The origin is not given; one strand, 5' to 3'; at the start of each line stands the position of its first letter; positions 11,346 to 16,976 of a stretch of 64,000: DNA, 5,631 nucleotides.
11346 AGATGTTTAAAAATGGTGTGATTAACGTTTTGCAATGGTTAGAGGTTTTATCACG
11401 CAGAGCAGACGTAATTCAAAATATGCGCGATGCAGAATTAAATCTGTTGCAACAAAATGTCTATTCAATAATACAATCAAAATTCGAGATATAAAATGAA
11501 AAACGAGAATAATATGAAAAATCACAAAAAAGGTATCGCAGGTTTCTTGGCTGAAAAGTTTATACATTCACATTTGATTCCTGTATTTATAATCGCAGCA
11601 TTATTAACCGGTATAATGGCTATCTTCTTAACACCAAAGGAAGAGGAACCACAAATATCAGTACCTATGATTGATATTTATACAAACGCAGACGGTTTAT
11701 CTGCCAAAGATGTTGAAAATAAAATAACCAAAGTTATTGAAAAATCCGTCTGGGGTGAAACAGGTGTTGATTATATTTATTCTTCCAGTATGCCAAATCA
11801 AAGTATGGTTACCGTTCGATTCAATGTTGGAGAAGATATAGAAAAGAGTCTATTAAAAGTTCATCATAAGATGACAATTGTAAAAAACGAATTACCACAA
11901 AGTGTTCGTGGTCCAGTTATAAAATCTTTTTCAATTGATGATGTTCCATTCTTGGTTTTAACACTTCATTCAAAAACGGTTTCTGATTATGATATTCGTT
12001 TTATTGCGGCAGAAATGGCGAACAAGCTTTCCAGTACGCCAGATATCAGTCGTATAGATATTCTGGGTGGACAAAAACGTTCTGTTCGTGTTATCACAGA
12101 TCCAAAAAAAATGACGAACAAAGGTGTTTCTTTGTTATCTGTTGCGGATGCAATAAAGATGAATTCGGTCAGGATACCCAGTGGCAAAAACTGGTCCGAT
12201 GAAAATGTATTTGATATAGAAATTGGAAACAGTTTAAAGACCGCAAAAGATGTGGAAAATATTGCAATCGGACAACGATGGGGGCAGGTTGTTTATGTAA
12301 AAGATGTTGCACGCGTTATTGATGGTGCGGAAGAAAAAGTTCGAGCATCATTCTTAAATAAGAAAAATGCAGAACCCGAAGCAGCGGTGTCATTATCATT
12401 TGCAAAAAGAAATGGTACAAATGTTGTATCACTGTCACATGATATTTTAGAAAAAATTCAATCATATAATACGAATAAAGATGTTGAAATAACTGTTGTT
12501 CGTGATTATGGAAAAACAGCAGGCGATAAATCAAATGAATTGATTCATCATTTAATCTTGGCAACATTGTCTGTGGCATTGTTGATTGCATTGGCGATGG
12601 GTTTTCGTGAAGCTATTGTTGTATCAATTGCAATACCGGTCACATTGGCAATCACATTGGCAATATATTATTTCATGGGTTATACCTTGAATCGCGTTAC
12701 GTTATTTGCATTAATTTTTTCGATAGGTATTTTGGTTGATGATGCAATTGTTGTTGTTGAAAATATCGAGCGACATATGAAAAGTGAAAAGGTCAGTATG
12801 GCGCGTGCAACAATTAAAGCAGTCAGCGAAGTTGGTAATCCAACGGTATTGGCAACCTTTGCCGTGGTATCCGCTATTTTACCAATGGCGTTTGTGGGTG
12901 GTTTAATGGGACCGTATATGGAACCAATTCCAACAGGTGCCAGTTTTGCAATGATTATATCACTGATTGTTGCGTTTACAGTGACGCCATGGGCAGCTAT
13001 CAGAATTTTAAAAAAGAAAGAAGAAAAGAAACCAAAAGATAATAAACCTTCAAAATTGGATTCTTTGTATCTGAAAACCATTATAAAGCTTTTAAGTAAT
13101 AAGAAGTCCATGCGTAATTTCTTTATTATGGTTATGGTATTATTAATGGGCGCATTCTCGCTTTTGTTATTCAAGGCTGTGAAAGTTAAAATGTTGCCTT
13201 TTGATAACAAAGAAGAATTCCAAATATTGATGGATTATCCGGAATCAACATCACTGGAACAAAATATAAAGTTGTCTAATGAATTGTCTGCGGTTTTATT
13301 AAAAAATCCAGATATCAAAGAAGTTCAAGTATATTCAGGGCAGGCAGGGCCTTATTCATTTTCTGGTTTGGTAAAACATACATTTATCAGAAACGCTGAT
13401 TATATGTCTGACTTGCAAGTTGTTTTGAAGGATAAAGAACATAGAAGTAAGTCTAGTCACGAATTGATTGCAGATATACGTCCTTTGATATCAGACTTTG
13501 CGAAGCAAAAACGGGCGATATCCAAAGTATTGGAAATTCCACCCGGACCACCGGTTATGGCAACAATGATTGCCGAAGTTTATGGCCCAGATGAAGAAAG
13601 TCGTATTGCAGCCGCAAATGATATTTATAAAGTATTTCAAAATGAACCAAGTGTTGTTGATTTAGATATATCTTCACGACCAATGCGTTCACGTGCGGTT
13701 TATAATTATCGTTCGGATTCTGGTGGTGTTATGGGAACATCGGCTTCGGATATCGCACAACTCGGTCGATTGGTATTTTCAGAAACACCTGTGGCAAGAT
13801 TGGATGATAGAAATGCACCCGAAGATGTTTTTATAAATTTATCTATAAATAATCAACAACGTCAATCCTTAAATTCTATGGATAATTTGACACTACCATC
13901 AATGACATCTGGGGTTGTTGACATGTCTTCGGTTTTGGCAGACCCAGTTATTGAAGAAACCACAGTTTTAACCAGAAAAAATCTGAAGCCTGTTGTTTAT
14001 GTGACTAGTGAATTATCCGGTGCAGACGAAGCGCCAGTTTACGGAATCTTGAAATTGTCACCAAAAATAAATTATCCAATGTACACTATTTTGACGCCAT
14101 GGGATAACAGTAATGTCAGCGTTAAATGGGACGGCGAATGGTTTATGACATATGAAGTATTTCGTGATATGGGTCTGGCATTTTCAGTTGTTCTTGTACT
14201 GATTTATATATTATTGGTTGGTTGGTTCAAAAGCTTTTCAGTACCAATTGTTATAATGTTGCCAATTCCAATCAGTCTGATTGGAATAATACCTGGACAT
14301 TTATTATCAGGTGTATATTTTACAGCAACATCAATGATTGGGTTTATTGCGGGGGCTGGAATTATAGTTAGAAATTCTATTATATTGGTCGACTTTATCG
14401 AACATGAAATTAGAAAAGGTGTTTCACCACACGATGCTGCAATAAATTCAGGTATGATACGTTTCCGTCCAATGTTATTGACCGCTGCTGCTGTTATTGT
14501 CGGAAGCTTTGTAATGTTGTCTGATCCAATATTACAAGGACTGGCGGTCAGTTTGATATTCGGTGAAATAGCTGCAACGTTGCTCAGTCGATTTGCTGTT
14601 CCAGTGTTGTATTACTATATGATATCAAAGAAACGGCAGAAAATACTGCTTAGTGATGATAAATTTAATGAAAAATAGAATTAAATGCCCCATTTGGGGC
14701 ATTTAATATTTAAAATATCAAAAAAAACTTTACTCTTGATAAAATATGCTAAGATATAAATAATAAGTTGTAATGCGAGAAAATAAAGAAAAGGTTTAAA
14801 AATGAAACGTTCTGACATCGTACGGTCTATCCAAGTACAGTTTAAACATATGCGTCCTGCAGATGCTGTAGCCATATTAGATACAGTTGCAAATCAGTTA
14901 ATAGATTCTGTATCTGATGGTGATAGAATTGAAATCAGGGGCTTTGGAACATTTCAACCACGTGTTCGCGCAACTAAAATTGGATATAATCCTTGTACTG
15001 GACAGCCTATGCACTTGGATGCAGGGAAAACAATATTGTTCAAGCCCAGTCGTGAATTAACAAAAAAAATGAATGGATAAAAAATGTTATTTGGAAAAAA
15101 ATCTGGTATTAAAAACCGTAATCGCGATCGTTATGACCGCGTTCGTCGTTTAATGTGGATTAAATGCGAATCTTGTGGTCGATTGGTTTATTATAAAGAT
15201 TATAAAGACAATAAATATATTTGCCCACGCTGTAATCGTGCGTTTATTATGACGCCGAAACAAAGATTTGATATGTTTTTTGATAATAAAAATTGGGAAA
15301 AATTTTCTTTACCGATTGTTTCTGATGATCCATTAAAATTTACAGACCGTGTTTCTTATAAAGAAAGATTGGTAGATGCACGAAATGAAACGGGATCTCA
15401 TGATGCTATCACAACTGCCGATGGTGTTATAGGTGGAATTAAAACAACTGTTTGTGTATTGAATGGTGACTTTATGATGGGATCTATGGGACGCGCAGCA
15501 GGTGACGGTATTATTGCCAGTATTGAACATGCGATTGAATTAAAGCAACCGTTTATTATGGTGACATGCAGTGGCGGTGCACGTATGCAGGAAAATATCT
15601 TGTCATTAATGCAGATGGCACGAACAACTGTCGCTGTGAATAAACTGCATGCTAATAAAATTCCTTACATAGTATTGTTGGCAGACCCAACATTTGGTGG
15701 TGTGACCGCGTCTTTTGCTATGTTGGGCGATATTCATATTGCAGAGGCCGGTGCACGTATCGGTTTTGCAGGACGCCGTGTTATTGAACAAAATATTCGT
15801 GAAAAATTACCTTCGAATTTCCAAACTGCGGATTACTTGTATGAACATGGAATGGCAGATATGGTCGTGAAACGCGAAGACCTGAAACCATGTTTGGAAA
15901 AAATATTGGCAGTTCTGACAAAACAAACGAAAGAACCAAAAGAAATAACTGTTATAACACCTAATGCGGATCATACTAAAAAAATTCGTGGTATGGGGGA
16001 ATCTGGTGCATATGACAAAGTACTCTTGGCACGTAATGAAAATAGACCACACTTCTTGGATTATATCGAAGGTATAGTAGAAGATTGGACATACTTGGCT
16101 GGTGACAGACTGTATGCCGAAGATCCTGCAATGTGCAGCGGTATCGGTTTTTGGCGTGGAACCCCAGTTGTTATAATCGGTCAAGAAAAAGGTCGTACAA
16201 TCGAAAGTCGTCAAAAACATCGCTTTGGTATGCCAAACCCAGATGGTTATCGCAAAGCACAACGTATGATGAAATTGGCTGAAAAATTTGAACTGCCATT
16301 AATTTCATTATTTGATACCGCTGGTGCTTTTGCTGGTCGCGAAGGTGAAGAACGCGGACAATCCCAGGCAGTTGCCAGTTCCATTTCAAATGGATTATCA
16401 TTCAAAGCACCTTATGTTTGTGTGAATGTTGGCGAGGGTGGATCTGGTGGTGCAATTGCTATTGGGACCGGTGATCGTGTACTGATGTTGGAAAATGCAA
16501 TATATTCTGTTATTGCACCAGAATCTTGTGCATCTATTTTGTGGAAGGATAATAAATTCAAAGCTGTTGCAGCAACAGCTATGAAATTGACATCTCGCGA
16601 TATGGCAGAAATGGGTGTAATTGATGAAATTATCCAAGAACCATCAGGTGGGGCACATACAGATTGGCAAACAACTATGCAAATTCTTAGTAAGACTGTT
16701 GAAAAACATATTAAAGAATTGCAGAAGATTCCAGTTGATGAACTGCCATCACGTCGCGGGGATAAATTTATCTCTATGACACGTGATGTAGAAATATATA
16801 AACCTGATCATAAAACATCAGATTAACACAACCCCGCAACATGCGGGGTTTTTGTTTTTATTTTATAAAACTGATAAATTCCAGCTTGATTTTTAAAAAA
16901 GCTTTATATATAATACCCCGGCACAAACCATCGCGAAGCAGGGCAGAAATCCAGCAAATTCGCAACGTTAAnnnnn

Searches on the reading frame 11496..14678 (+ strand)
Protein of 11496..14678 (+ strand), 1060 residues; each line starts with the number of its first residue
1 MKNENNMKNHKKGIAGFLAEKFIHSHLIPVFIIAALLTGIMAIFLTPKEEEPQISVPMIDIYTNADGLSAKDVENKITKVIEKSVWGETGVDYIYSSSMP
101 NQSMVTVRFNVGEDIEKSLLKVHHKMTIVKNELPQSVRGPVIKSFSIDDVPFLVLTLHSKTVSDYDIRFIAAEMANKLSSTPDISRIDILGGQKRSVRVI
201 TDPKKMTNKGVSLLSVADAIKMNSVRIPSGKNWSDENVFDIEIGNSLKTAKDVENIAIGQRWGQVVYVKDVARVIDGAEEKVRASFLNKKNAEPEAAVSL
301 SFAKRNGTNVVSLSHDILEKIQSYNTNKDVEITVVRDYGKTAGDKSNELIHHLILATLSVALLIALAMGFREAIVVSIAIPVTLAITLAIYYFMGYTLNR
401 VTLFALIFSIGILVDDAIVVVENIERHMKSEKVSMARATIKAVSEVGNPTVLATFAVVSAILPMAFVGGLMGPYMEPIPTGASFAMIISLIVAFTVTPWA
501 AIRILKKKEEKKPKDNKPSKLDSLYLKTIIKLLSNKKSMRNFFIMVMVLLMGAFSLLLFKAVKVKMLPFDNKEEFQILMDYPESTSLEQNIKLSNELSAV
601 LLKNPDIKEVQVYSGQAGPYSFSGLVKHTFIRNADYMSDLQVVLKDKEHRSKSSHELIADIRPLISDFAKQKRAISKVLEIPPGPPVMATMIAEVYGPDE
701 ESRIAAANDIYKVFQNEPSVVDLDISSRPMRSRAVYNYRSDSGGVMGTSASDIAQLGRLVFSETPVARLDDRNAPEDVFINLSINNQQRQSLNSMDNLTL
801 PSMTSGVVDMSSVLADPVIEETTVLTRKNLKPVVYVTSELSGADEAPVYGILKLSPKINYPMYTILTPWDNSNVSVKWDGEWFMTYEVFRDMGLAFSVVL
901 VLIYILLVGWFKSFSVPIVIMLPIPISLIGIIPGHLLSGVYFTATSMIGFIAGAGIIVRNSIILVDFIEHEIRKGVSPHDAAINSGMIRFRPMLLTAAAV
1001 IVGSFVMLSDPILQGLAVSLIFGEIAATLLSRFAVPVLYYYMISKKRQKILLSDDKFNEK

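Call 64: search_protein_families(library=ncbifam, proteins=[window:11496-14678:+], max_evalue=1e-10)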
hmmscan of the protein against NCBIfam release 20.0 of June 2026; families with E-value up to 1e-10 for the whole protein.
window:11496-14678:+ (1060 aa): 11 families
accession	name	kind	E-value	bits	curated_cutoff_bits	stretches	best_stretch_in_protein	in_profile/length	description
NF033617.1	RND_permease_2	subfamily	3.5e-134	449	1250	1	31-1042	14-1007/1009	multidrug efflux RND transporter permease subunit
NF000282.2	RND_permease_1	subfamily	4.4e-113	379.1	1250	1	30-1042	13-1027/1029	multidrug efflux RND transporter permease subunit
TIGR00915.1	2A0602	subfamily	1.3e-96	324.6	940.35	1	17-1041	4-1027/1050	efflux RND transporter permease subunit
NF007798.0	PRK10503.1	equivalog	1.7e-77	261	1584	1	29-1041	24-1021/1040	MdtB/MuxB family multidrug efflux RND transporter permease subunit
NF007905.0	PRK10614.1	equivalog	2.7e-77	260.4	1774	2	31-616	17-601/1025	multidrug efflux RND transporter permease subunit MdtC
NF007131.0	PRK09577.1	equivalog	5.5e-73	246.2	1768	1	15-1040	2-1020/1045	multidrug efflux RND transporter permease subunit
NF007842.1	PRK10555.1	equivalog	1.3e-71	241.7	1854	2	30-636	14-633/1036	multidrug efflux RND transporter permease AcrD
NF007133.0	PRK09579.1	equivalog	4e-68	229.9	1763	1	29-607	15-590/1017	multidrug efflux RND transporter permease subunit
TIGR00914.1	2A0601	subfamily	1e-66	225.5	701.45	1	29-1048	19-1041/1051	CusA/CzcA family heavy metal efflux RND transporter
NF000037.1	RND_perm_OqxB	exception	2.9e-58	197.5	2200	1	29-513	15-507/1050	multidrug efflux RND transporter permease subunit OqxB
NF011706.2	PRK15127.1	equivalog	6.2e-57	193.2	2150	1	21-629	8-624/1049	multidrug efflux RND transporter permease subunit AcrB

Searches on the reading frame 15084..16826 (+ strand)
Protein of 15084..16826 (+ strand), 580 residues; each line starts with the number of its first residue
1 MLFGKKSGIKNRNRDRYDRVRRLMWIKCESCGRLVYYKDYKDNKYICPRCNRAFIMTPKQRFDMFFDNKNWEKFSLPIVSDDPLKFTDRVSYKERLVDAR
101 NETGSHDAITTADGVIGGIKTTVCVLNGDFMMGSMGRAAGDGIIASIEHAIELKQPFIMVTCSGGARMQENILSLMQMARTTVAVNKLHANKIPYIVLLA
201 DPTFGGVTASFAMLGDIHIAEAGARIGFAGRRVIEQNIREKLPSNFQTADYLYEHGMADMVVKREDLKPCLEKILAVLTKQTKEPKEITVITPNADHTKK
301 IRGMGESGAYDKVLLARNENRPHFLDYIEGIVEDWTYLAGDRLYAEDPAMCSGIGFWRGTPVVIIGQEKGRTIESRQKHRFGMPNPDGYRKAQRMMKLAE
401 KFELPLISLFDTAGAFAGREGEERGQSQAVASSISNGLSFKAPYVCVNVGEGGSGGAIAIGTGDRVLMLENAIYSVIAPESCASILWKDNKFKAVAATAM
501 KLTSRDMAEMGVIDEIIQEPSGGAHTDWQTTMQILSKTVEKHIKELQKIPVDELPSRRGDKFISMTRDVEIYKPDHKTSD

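Call 64: search_protein_families(library=ncbifam, proteins=[window:15084-16826:+], max_evalue=1e-10)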
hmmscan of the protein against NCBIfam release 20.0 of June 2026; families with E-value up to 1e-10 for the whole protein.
window:15084-16826:+ (580 aa): 8 families
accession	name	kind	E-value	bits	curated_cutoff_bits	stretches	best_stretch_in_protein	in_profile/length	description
NF004344.0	PRK05724.1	equivalog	5.6e-108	361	357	1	304-567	52-315/319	acetyl-CoA carboxylase carboxyltransferase subunit alpha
NF041504.1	AccA_sub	subfamily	4.6e-101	337.5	300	1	311-565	2-256/257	carboxyltransferase subunit alpha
TIGR00515.1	accD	equivalog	8.5e-97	323.9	317.45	1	16-282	17-283/285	acetyl-CoA carboxylase, carboxyltransferase subunit beta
TIGR00513.1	accA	equivalog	3.3e-94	315.9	319.3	1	307-567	55-315/321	acetyl-CoA carboxylase carboxyl transferase subunit alpha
NF008971.0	PRK12319.1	equivalog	8.1e-67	225.5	406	1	315-562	10-253/256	acetyl-CoA carboxylase carboxyl transferase subunit alpha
TIGR01117.1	mmdA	subfamily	4.7e-15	55.4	998.8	1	106-499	69-450/512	methylmalonyl-CoA decarboxylase subunit alpha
TIGR03133.1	malonate_beta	equivalog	3.1e-14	52.9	278.15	1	102-237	42-182/274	biotin-independent malonate decarboxylase subunit beta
NF005530.0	PRK07189.1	equivalog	1.6e-13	50.4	228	1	105-237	55-192/303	biotin-independent malonate decarboxylase subunit beta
